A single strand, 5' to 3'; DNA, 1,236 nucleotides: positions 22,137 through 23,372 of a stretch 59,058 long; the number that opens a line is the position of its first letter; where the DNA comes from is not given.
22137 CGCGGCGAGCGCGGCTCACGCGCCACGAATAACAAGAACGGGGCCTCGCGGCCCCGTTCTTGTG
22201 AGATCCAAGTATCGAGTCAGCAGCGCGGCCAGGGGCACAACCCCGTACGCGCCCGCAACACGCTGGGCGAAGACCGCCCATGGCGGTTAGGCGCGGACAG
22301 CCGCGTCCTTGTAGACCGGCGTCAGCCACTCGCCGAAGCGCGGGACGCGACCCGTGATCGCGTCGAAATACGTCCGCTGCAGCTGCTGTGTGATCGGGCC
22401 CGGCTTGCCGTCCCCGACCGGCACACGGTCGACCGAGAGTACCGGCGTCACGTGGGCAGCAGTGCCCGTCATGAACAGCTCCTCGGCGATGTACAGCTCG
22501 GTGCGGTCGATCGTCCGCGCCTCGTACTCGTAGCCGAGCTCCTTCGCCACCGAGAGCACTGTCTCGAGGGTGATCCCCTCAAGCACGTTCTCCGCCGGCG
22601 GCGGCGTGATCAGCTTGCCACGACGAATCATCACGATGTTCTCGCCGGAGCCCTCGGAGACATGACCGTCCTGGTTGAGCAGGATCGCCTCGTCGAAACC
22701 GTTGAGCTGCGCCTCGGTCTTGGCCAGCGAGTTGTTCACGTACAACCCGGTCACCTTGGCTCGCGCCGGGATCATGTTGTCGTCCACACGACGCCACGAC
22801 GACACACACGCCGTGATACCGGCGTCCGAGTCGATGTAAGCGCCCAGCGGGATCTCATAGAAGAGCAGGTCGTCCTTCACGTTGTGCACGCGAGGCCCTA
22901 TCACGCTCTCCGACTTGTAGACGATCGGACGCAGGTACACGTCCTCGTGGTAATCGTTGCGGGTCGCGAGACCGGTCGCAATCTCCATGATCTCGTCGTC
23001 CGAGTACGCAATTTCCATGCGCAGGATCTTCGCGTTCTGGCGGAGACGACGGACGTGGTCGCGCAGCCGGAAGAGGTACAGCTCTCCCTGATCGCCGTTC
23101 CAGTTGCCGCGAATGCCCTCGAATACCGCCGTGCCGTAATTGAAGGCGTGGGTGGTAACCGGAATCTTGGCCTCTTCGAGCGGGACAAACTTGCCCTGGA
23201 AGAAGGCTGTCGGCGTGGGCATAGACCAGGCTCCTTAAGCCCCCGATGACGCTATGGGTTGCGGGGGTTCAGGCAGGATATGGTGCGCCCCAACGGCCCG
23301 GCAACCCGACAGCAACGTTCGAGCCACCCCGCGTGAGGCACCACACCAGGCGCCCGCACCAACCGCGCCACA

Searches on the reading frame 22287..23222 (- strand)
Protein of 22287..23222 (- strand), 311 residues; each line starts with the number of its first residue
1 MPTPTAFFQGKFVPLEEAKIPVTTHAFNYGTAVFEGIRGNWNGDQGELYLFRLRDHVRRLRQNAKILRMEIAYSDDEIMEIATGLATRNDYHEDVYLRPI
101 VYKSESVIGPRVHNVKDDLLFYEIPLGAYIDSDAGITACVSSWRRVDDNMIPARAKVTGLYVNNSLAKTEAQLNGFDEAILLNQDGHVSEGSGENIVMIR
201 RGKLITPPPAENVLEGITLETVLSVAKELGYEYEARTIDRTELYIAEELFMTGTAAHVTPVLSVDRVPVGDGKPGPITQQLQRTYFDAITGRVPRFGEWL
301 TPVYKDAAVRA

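Call 16: search_protein_families(library=pfam, proteins=[window:22287-23222:-])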
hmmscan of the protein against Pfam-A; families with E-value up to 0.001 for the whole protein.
window:22287-23222:- (311 aa): 1 family
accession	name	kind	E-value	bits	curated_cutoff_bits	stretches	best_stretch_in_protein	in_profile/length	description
PF01063.24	Aminotran_4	-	3.2e-48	165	28.5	1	33-264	2-223/223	Amino-transferase class IV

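Call 77: find_homologous_proteins(query=window:22287-23222:-, max_evalue=1e-100)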
Query window:22287-23222:- (311 aa): 4127 proteins with E <= 1e-100 among 8000 candidates; the best 120 are listed.
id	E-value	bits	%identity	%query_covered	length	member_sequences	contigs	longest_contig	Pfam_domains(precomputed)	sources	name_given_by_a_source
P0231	5.6e-188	642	91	100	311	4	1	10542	PF01063.25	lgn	-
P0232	4.6e-179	612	84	100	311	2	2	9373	PF01063.25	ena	-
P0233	6.2e-178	609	85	100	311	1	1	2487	PF01063.25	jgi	jgi:branched-chain amino acid aminotransferase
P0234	6.3e-178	609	85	100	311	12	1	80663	PF01063.25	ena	-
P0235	2.0e-177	607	91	95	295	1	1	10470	PF01063.25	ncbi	ncbi:MAG: branched-chain amino acid transaminase, partial [Chloroflexota bacterium]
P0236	6.6e-175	599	83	100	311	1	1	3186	PF01063.25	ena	-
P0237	2.4e-174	597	83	100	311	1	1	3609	PF01063.25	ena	-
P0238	8.7e-174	595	83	100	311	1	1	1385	PF01063.25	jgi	-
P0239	6.0e-172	589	83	100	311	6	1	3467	PF01063.25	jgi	jgi:branched-chain amino acid aminotransferase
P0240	5.3e-170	583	80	100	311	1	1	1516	PF01063.25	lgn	-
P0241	1.3e-169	581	81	100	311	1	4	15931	PF01063.25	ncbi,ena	-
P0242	1.7e-169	581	80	100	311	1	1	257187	PF01063.25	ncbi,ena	-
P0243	4.5e-168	576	80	100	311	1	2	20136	PF01063.25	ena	-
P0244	1.2e-167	575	79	100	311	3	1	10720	PF01063.25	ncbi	-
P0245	3.3e-167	574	79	100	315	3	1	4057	PF01063.25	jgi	-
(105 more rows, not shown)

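Call 78: find_encoding_contigs(protein=P0231, flank=10000, max_places=3)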
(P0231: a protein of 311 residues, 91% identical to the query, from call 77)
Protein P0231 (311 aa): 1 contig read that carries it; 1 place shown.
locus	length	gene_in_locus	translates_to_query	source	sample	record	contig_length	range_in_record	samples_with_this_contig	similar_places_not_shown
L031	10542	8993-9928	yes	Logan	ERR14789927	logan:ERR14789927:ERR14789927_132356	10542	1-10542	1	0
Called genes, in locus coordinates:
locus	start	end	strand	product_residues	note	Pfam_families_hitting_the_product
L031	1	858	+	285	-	?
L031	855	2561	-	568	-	-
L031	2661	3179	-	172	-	-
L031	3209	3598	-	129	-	-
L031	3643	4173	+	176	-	PF13641:Glyco_tranf_2_3 (weak), PF00535:Glycos_transf_2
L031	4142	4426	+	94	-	-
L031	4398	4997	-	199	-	PF13580:SIS_2, PF01380:SIS (weak)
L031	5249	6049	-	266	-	PF00288:GHMP_kinases_N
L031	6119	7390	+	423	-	-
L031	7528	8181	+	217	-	PF08668:HDOD, PF01966:HD (weak)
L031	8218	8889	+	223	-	PF24521:Ank_KRIT1 (faint), PF12796:Ank_2, PF13637:Ank_4 (weak), PF13857:Ank_5 (weak), PF00023:Ank, PF13606:Ank_3 (weak)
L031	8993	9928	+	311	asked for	PF01063:Aminotran_4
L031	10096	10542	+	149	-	?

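Call 79: find_encoding_contigs(protein=P0234, flank=10000, max_places=2)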
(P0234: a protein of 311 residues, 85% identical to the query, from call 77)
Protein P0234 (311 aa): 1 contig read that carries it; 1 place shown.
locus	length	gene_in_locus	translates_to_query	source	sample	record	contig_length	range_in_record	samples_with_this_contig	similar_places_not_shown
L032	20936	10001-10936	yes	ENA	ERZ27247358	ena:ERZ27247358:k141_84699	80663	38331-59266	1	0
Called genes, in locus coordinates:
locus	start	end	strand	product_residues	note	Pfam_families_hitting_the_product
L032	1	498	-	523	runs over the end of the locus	PF00501:AMP-binding, PF13193:AMP-binding_C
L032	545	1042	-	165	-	-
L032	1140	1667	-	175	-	-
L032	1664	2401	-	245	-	PF00378:ECH_1, PF16113:ECH_2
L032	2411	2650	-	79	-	-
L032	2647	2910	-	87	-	-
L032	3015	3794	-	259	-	PF00378:ECH_1, PF16113:ECH_2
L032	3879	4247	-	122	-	-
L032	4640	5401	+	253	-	PF00106:adh_short, PF08659:KR, PF01370:Epimerase (weak), PF13561:adh_short_C2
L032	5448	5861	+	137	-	-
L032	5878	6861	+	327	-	-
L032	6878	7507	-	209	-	PF06271:RDD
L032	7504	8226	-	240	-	PF00106:adh_short, PF13561:adh_short_C2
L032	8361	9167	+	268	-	PF08668:HDOD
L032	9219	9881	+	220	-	PF13606:Ank_3 (faint), PF13637:Ank_4 (faint), PF24521:Ank_KRIT1 (weak), PF12796:Ank_2, PF13857:Ank_5, PF00023:Ank (weak)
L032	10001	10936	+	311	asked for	PF01063:Aminotran_4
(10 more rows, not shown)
